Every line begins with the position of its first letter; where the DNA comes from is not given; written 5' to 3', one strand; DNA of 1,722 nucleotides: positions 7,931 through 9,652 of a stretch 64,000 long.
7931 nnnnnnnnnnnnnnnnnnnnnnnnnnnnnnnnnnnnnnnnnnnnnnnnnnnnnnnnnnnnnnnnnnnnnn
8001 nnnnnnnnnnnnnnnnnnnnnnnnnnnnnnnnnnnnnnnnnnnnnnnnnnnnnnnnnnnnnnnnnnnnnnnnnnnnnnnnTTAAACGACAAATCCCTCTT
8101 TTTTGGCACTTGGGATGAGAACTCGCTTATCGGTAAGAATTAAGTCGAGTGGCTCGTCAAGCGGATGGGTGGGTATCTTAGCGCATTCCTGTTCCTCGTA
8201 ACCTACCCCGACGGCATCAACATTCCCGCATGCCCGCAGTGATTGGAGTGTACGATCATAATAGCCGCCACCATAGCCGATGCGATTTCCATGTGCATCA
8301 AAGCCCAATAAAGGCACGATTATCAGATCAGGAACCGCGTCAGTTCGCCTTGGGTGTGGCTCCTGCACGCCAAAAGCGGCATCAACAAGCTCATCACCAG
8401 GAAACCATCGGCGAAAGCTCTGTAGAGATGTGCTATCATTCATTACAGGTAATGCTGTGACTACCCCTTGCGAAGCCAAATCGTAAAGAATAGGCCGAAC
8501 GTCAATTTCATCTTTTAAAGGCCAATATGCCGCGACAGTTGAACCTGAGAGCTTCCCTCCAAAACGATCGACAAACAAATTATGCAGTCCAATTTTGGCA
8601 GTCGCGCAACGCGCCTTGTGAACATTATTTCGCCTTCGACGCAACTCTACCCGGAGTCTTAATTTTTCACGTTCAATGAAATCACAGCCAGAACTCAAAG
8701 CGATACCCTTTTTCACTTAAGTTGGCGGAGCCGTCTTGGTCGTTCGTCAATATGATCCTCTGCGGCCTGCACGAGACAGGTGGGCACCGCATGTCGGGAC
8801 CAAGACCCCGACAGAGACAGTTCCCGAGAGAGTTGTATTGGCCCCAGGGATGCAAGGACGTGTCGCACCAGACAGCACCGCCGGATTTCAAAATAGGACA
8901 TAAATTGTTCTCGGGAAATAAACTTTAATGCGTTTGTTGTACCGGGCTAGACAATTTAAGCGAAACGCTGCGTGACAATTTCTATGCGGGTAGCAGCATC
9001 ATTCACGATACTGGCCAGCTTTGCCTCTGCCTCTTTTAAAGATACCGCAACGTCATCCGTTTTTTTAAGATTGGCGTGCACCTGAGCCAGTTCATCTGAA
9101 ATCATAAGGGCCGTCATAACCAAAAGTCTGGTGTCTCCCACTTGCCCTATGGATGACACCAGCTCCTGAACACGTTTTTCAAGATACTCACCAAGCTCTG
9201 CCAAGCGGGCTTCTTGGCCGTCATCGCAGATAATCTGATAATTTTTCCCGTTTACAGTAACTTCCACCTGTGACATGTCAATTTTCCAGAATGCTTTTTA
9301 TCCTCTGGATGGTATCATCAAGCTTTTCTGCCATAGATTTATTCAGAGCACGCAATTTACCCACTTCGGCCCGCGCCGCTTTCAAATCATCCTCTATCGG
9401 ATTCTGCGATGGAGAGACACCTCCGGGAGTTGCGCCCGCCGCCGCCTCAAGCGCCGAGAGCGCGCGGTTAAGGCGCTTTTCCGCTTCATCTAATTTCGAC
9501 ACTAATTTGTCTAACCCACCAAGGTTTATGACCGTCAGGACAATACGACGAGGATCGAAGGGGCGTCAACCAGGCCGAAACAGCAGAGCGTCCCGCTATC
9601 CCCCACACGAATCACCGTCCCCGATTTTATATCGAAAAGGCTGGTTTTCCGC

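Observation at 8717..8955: Candidate 6S RNA in the conserved zapA-ssrS-ygfA position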

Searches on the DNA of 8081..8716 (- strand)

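Call 18: search_rna_families(sources=[L081, L082, L083, L087, L089, L090, L091, L001, L002, L003, L004, L005, L006, L007, L008, L009, L010, L011, L012, L013], threshold=gathering)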
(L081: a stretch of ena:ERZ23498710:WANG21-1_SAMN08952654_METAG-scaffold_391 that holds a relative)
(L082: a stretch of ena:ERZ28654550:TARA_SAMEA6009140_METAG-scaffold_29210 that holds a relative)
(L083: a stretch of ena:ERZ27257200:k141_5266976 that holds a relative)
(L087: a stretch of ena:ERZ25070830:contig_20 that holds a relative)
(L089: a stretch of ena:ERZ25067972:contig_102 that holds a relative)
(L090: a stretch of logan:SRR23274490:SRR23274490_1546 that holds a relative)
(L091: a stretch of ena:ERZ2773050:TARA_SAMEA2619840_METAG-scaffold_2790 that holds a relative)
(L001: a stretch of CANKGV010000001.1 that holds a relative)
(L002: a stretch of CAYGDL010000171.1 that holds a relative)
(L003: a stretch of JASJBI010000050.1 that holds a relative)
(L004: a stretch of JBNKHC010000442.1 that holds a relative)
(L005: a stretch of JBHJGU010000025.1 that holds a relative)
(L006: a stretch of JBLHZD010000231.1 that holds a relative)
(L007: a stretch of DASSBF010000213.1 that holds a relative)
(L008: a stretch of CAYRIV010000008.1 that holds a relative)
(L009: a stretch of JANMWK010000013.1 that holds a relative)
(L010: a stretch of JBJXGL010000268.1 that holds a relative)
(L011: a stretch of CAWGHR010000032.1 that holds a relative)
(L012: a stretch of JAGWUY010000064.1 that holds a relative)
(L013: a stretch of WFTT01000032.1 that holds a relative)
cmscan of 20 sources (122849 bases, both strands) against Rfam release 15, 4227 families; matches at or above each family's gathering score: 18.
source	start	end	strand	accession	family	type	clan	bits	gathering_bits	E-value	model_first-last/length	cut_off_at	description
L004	2626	2782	+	RF00013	6S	Gene;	-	84.3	46.4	6.9e-15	1-187/187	no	6S / SsrS RNA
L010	2876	3037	+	RF00013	6S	Gene;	-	70.8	46.4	1.1e-11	1-187/187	no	6S / SsrS RNA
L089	2806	2963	+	RF00013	6S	Gene;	-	67.5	46.4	6.8e-11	1-187/187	no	6S / SsrS RNA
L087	2811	2968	+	RF00013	6S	Gene;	-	67.4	46.4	7.3e-11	1-187/187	no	6S / SsrS RNA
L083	3811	3968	+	RF00013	6S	Gene;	-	66.5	46.4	1.2e-10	1-187/187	no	6S / SsrS RNA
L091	2812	2968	+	RF00013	6S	Gene;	-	66.5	46.4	1.2e-10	1-187/187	no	6S / SsrS RNA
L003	2781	2940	+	RF00013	6S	Gene;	-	66.2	46.4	1.4e-10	1-187/187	no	6S / SsrS RNA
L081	3774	3931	+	RF00013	6S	Gene;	-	65.2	46.4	2.4e-10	1-187/187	no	6S / SsrS RNA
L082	2138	2295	+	RF00013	6S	Gene;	-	65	46.4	2.7e-10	1-187/187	no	6S / SsrS RNA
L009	2820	2979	+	RF00013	6S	Gene;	-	64.9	46.4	2.8e-10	1-187/187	no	6S / SsrS RNA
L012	184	344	+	RF00013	6S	Gene;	-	64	46.4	4.8e-10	1-187/187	no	6S / SsrS RNA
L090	2789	2946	+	RF00013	6S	Gene;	-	60.8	46.4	2.7e-09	1-187/187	no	6S / SsrS RNA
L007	2672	2828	+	RF00013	6S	Gene;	-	58.1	46.4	1.2e-08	1-187/187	no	6S / SsrS RNA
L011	2761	2918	+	RF00013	6S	Gene;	-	55.7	46.4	4.3e-08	1-187/187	no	6S / SsrS RNA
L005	2853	3012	+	RF00013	6S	Gene;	-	54.6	46.4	7.9e-08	1-187/187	no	6S / SsrS RNA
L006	2739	2898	+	RF00013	6S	Gene;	-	49.5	46.4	1.3e-06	1-187/187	no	6S / SsrS RNA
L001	2832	2984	+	RF00013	6S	Gene;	-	48.9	46.4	1.9e-06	1-187/187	no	6S / SsrS RNA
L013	2814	2972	+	RF00013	6S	Gene;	-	47.6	46.4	3.8e-06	1-187/187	no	6S / SsrS RNA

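Call 19: search_rna_families(sources=[L014, L015, L016, L017, L018, L019, L020, L021, L022, L023, L024, L025, L026, L027, L028, L029, L030, L031, L032, L033], threshold=gathering)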
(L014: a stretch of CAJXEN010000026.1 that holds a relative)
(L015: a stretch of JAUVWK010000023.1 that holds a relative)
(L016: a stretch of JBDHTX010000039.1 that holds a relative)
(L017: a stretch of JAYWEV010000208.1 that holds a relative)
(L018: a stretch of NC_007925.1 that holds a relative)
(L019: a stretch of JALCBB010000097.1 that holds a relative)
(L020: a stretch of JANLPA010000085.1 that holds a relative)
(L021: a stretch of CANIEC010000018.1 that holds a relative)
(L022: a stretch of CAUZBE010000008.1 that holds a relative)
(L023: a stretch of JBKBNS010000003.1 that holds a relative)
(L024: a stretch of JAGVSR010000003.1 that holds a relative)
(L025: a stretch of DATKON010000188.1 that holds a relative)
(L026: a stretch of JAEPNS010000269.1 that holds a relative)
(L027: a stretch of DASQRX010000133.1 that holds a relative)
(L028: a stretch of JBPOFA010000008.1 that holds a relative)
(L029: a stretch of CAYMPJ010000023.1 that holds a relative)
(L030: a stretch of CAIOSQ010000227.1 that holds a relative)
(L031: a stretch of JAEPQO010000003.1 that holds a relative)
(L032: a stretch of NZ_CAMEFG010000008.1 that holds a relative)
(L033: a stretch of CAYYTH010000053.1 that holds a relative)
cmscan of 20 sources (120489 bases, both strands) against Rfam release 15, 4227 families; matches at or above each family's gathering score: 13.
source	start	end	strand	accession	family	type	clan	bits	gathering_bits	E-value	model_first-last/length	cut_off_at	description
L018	2746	2905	+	RF00013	6S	Gene;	-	86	46.4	2.6e-15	1-187/187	no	6S / SsrS RNA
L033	2804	2966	+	RF00013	6S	Gene;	-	72.6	46.4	4.1e-12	1-187/187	no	6S / SsrS RNA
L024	2558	2721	+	RF00013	6S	Gene;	-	69.1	46.4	2.7e-11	1-187/187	no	6S / SsrS RNA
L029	2625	2780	+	RF00013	6S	Gene;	-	68.6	46.4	3.7e-11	1-187/187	no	6S / SsrS RNA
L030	2648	2806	+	RF00013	6S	Gene;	-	68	46.4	5.1e-11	1-187/187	no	6S / SsrS RNA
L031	2756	2915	+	RF00013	6S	Gene;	-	65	46.4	2.6e-10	1-187/187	no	6S / SsrS RNA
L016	2667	2824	+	RF00013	6S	Gene;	-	61.5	46.4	1.8e-09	1-187/187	no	6S / SsrS RNA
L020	2157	2315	+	RF00013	6S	Gene;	-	58.9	46.4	7.6e-09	1-187/187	no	6S / SsrS RNA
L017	2720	2879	+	RF00013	6S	Gene;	-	57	46.4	2.1e-08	1-187/187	no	6S / SsrS RNA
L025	2691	2848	+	RF00013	6S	Gene;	-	56.9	46.4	2.3e-08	1-187/187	no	6S / SsrS RNA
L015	2664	2823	+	RF00013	6S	Gene;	-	54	46.4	1.1e-07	1-187/187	no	6S / SsrS RNA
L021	2840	2996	+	RF00013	6S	Gene;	-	50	46.4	1e-06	1-187/187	no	6S / SsrS RNA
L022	1185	1341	+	RF00013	6S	Gene;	-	48.1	46.4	2.8e-06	1-187/187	no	6S / SsrS RNA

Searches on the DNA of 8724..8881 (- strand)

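Call 28: build_rna_model(alignment_id=A2, structure=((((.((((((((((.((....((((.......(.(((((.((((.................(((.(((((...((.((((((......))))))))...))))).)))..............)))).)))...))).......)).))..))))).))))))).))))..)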
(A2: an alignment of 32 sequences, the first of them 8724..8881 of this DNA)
Model R1 built from alignment A2 (32 sequences, 171 columns); structure: as given.
model positions 158; base pairs 46; branch points 0; effective number of sequences 3.02; information 0.59 bits per position. Calibrated on 0.2 Mb of random sequence (short: E-values are rough).
structure used (alignment columns):
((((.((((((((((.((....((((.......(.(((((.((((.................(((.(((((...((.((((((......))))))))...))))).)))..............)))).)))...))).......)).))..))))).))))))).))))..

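Call 29: search_with_rna_model(model_id=R1, sources=[window, L002, L008, L014, L019, L023, L026, L027, L028, L032, L034, L035, L036, L037, L038, L039, L040, L041, L042, L043, L044, L045, L046, L047, L048, L049, L050, L051, L052, L053, L054, L055, L056, L057, L058, L059, L060, L061, L062, L063, L064, L065, L066, L067, L068, L069, L070, L071, L072, L073, L074, L075, L076, L077, L078, L079, L080], max_evalue=0.01)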
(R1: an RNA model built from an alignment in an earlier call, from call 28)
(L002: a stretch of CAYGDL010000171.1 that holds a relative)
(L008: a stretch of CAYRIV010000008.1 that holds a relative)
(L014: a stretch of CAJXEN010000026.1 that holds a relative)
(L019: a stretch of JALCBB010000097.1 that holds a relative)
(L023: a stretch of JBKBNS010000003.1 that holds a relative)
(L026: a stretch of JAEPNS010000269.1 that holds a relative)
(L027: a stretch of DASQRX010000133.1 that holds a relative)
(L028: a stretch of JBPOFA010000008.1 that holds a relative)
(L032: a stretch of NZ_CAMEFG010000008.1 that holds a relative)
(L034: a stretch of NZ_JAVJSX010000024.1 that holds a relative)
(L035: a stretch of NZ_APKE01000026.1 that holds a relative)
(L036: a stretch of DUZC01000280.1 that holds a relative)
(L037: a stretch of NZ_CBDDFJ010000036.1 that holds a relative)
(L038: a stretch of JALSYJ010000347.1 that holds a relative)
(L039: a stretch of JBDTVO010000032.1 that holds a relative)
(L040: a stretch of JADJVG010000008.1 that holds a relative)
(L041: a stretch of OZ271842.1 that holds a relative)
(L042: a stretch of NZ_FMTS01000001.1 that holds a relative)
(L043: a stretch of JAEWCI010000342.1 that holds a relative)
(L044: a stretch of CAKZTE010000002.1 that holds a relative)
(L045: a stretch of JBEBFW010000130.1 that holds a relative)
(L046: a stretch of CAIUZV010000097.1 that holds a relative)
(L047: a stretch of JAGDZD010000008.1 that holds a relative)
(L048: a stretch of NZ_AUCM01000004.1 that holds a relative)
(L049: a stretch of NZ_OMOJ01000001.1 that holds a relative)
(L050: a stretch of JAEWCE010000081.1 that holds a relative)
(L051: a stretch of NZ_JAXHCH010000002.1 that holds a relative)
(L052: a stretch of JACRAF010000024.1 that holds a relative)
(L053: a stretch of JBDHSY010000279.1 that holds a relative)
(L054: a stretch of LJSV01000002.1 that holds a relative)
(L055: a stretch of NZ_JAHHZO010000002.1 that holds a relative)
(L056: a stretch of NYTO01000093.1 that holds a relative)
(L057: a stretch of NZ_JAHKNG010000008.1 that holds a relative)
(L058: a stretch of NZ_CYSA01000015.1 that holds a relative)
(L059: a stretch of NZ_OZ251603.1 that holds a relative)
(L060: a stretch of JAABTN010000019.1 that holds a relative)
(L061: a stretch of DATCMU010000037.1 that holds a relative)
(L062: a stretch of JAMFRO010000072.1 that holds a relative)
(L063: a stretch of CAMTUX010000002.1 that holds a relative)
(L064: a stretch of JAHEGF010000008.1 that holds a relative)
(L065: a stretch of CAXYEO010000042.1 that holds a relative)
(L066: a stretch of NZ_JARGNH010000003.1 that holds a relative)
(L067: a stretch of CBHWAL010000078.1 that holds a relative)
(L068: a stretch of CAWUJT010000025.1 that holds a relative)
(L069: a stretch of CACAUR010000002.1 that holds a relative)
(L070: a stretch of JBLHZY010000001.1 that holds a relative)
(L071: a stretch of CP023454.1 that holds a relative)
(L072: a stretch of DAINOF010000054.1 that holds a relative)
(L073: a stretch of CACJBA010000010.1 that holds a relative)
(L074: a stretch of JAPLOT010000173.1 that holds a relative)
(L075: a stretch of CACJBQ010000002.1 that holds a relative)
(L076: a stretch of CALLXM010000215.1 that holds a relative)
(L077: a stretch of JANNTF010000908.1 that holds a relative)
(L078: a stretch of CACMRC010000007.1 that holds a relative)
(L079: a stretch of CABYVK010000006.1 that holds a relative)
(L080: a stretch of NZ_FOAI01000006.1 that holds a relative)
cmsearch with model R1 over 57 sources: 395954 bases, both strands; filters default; matches with E-value up to 0.01: 26.
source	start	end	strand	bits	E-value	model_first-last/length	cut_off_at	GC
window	8724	8881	-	158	1.7e-33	1-158/158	no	0.62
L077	306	465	+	133.7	6e-28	1-158/158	no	0.65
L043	93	247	+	132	1.5e-27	1-158/158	no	0.68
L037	2628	2784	+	127.6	1.5e-26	1-158/158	no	0.66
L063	2354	2510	+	127.6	1.5e-26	1-158/158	no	0.66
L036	2726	2882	+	126.7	2.5e-26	1-158/158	no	0.67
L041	2802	2960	+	125.8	3.9e-26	1-158/158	no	0.65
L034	2767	2928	+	121.9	3.1e-25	1-158/158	no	0.65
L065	2778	2935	+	121.8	3.2e-25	1-158/158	no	0.55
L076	2799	2954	+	121.4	4e-25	1-158/158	no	0.65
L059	2696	2860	+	114.3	1.7e-23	1-158/158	no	0.64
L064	1578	1733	+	113.9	2.1e-23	1-158/158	no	0.62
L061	2720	2875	+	113.6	2.5e-23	1-158/158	no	0.65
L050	1952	2109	+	112.3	4.9e-23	1-158/158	no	0.65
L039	2811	2967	+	111.5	7.4e-23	1-158/158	no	0.67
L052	2808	2966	+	111.5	7.5e-23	1-158/158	no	0.64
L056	2738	2894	+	109.6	2.1e-22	1-158/158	no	0.62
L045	563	720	+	106.8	8.8e-22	1-158/158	no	0.68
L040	2690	2849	+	102.1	1.1e-20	1-158/158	no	0.62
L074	2738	2897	+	100.5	2.5e-20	1-158/158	no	0.64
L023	2806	2965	+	97.6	1.2e-19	1-158/158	no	0.62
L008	2520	2677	+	89.8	7.1e-18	1-158/158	no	0.54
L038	2830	2988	+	89.4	8.6e-18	1-158/158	no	0.56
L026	2647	2810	+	87.9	2e-17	1-158/158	no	0.63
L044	2664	2822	+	74.4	2.3e-14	1-158/158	no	0.54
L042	2749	2911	+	74.4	2.4e-14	1-158/158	no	0.55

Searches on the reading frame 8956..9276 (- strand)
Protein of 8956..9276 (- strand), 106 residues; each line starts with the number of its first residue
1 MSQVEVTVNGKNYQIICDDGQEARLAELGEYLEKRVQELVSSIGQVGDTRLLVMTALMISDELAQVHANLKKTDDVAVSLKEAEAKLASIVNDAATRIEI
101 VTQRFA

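Call 4: search_protein_families(library=pfam, proteins=[window:8956-9276:-])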
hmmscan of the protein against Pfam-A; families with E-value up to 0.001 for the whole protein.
window:8956-9276:- (106 aa): 1 family
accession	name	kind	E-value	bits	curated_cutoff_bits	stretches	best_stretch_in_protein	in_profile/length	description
PF05164.18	ZapA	-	1e-18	67.9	23.8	1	4-83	1-77/88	Cell division protein ZapA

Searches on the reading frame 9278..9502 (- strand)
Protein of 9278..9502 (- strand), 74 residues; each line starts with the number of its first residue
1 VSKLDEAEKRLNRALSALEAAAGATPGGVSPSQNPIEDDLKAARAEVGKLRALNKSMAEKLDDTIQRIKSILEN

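Call 4: search_protein_families(library=pfam, proteins=[window:9278-9502:-])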
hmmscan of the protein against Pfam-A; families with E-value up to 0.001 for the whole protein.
window:9278-9502:- (74 aa): 1 family
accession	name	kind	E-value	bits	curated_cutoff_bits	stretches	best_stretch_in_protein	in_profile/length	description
PF13747.11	DUF4164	-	3.9e-07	30.9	27.2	1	36-73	51-88/89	Domain of unknown function (DUF4164)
